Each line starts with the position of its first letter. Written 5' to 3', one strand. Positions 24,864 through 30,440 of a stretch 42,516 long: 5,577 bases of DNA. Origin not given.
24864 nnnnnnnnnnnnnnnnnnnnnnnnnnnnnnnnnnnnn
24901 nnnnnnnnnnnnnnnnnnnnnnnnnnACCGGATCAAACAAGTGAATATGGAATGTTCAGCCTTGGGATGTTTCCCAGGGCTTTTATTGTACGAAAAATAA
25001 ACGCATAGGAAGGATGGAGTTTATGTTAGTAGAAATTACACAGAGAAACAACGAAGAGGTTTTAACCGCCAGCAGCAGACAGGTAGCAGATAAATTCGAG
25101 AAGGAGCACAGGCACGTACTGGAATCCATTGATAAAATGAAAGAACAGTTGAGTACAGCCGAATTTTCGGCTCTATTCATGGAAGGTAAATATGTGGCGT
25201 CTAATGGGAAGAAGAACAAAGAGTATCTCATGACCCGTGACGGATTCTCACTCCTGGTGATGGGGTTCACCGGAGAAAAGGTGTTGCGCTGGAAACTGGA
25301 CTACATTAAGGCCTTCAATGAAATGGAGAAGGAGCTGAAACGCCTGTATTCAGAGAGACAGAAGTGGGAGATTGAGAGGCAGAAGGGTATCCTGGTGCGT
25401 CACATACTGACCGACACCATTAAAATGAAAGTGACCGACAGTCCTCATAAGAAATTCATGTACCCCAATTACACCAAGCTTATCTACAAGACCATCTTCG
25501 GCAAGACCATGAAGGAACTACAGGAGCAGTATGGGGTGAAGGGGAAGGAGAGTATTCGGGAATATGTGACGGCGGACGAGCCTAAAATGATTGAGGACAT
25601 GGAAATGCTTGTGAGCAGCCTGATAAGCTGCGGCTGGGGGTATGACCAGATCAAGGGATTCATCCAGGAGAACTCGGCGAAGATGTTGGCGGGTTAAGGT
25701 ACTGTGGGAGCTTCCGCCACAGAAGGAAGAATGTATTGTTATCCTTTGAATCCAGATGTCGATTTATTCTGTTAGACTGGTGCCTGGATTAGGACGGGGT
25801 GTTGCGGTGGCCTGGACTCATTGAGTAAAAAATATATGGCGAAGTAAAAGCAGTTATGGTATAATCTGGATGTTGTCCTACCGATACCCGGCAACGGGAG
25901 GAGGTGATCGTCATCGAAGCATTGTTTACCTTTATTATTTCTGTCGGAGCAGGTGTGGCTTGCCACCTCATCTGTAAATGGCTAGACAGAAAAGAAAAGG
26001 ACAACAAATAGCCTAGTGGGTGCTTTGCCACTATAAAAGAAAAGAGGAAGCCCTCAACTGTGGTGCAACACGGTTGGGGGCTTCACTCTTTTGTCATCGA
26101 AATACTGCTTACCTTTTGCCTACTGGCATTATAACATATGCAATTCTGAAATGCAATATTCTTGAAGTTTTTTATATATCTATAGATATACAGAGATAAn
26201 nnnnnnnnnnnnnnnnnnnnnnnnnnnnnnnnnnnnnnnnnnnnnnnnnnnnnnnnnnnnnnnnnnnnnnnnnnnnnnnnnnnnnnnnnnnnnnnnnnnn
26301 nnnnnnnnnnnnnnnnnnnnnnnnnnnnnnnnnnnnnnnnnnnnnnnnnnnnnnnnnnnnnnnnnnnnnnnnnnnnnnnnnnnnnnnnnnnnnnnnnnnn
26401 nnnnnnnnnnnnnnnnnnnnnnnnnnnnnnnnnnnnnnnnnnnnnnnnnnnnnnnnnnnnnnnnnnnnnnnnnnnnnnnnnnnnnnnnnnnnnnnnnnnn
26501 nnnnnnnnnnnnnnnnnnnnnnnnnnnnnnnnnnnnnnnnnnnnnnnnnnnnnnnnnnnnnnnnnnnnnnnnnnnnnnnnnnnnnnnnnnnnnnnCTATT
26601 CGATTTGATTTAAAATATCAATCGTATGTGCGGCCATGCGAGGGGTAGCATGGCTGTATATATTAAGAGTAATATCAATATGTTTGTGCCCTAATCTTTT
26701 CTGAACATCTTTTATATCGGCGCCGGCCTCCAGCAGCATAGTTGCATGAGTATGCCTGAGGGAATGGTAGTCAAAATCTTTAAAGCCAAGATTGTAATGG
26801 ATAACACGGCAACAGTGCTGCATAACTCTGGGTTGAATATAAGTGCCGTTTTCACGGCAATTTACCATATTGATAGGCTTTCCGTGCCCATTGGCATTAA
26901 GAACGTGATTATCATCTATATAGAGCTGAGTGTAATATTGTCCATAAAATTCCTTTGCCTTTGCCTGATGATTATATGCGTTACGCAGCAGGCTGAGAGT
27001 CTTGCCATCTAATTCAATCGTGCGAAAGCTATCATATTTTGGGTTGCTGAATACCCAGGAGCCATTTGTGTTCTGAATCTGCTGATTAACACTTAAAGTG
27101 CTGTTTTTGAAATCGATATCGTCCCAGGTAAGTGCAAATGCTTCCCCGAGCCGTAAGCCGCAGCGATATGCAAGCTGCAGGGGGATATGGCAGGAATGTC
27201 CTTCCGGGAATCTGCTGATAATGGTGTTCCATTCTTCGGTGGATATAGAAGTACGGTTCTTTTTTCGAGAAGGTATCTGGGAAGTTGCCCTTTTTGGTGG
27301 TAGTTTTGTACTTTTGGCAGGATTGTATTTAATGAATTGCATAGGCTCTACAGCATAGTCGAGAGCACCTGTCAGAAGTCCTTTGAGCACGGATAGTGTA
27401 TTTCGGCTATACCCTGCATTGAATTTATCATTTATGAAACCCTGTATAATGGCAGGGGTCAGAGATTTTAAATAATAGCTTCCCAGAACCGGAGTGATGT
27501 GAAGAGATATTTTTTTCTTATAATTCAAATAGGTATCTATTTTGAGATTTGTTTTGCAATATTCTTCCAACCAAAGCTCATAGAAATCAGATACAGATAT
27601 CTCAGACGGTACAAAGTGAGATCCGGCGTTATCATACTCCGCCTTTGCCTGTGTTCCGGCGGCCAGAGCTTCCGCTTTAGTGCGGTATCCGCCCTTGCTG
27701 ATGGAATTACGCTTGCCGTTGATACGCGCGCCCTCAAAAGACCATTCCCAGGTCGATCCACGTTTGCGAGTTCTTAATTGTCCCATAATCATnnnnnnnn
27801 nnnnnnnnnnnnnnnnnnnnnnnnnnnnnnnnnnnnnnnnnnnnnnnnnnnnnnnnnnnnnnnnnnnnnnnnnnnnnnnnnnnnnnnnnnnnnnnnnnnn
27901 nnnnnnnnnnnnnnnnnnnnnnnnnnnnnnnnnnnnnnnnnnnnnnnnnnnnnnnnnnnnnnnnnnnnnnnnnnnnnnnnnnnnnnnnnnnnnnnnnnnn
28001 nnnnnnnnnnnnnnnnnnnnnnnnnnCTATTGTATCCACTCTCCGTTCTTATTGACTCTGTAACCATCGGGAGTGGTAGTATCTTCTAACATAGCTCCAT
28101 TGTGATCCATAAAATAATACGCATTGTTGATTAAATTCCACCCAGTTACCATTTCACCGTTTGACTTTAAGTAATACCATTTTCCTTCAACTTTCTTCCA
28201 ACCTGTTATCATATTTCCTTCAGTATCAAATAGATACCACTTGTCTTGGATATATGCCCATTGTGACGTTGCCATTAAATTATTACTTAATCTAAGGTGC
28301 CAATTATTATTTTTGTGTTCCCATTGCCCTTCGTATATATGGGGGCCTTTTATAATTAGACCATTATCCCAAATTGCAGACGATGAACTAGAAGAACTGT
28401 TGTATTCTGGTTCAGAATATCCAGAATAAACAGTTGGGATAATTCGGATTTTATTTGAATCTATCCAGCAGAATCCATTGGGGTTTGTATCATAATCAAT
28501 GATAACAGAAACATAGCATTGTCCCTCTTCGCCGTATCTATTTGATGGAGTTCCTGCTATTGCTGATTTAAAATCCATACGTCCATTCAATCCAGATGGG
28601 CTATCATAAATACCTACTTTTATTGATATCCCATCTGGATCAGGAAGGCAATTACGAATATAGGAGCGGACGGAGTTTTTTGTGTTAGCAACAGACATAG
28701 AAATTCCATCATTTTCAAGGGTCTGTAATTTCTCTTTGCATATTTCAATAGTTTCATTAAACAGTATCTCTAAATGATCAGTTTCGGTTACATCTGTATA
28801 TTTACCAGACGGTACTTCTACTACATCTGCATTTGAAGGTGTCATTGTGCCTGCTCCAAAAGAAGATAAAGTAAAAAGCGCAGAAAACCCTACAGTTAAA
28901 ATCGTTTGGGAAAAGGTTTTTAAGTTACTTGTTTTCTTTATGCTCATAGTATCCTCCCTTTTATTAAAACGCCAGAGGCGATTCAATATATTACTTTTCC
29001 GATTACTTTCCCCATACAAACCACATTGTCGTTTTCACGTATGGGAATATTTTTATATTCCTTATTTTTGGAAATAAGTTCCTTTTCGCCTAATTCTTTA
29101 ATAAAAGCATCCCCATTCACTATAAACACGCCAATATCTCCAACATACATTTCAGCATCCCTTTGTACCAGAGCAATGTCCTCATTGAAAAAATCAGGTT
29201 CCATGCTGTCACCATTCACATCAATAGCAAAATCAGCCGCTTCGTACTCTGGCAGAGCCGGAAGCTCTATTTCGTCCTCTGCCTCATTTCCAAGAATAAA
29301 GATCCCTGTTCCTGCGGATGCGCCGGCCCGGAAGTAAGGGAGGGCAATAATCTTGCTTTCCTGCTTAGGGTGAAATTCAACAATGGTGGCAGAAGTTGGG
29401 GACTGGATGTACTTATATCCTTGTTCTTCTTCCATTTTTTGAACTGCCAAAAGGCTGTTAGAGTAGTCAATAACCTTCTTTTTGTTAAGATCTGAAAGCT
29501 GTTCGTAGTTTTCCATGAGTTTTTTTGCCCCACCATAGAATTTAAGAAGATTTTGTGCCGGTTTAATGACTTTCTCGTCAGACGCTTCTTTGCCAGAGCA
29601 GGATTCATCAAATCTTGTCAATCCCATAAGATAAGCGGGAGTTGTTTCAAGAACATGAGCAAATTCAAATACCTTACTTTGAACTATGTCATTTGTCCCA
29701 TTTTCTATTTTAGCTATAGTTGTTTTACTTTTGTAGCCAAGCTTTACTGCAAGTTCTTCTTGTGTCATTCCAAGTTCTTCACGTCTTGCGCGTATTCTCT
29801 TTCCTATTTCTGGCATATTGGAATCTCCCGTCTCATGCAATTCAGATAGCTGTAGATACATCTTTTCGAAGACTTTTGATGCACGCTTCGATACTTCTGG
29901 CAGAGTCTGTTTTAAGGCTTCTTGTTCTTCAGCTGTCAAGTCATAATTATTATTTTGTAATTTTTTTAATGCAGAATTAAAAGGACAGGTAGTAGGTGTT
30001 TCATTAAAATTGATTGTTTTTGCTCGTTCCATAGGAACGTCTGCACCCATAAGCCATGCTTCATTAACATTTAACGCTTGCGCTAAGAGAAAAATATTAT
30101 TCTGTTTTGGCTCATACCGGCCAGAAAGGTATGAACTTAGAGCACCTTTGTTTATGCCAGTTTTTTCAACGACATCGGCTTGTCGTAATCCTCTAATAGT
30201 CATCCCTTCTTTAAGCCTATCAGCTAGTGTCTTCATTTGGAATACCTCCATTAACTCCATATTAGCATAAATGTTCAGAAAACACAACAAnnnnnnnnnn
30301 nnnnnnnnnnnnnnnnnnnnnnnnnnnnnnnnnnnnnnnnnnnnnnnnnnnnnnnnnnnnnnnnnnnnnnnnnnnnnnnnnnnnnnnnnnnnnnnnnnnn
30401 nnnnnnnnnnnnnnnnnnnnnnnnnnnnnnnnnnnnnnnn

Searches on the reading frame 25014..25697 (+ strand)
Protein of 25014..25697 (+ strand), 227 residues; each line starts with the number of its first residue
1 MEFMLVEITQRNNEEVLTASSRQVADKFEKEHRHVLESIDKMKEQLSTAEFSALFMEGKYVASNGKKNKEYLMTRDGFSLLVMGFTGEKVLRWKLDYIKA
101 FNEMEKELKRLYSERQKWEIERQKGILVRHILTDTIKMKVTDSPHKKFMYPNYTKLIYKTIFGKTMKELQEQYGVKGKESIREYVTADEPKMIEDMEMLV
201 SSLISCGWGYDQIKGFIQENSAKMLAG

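Call 75: search_protein_families(library=pfam, proteins=[window:25014-25697:+])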
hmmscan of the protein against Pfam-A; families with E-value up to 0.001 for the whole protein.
window:25014-25697:+ (227 aa): 1 family
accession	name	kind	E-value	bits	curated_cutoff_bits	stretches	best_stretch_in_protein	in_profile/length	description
PF09669.15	Phage_pRha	-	1.8e-29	102.5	29.9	1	20-106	2-91/91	Phage regulatory protein Rha (Phage_pRha)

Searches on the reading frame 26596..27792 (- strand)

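Call 75: search_protein_families(library=pfam, proteins=[window:26596-27792:-])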
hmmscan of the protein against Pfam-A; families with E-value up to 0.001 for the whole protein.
window:26596-27792:- (398 aa): 2 families
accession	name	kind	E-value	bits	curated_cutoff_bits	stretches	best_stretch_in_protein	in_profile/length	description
PF00589.27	Phage_integrase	-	2.1e-24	86.7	27.1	1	203-383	26-169/172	Phage integrase family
PF14659.12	Phage_int_SAM_3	-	3.4e-17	62.8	22.6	1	67-123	2-57/58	Phage integrase, N-terminal SAM-like domain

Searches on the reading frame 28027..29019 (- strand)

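Call 75: search_protein_families(library=pfam, proteins=[window:28027-29019:-])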
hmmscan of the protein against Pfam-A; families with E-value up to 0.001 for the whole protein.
window:28027-29019:- (330 aa): 3 families
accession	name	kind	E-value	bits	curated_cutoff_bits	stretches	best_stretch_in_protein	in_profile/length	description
PF19127.6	Choline_bind_3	-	5.1e-18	65.2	27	2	272-312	2-44/47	Choline-binding repeat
PF19085.6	Choline_bind_2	-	2.5e-12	47.3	27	1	297-328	8-38/38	Choline-binding repeat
PF01473.26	Choline_bind_1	-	2.8e-10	40.4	20.5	1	272-290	1-19/19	Putative cell wall binding repeat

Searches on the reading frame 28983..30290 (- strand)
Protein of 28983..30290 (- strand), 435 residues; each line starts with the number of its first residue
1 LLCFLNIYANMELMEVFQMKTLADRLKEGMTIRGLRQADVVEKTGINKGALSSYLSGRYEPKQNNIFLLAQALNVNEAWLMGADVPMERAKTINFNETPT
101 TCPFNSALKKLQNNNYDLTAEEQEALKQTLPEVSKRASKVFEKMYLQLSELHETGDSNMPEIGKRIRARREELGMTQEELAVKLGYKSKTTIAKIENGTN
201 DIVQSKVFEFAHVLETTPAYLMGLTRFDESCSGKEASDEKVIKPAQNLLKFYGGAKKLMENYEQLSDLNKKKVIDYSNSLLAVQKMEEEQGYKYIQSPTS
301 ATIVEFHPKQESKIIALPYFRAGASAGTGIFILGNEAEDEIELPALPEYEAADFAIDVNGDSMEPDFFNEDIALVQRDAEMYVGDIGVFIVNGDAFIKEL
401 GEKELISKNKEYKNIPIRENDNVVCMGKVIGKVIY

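Call 75: search_protein_families(library=pfam, proteins=[window:28983-30290:-])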
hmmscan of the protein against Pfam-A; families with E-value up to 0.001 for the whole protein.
window:28983-30290:- (435 aa): 5 families
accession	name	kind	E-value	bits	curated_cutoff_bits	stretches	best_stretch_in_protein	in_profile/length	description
PF01381.28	HTH_3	-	1.4e-23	83.1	23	2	166-221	1-55/55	Helix-turn-helix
PF00717.28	Peptidase_S24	-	2.5e-19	69.5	23.3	1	324-430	6-116/116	Peptidase S24-like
PF13560.12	HTH_31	-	3.1e-15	56.7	27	2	161-218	1-58/64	Helix-turn-helix domain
PF12844.13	HTH_19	-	1.3e-14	54.3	30.2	2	163-208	1-44/64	Helix-turn-helix domain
PF13443.12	HTH_26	-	0.00033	21.3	22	0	25-76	1-53/63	Cro/C1-type HTH DNA-binding domain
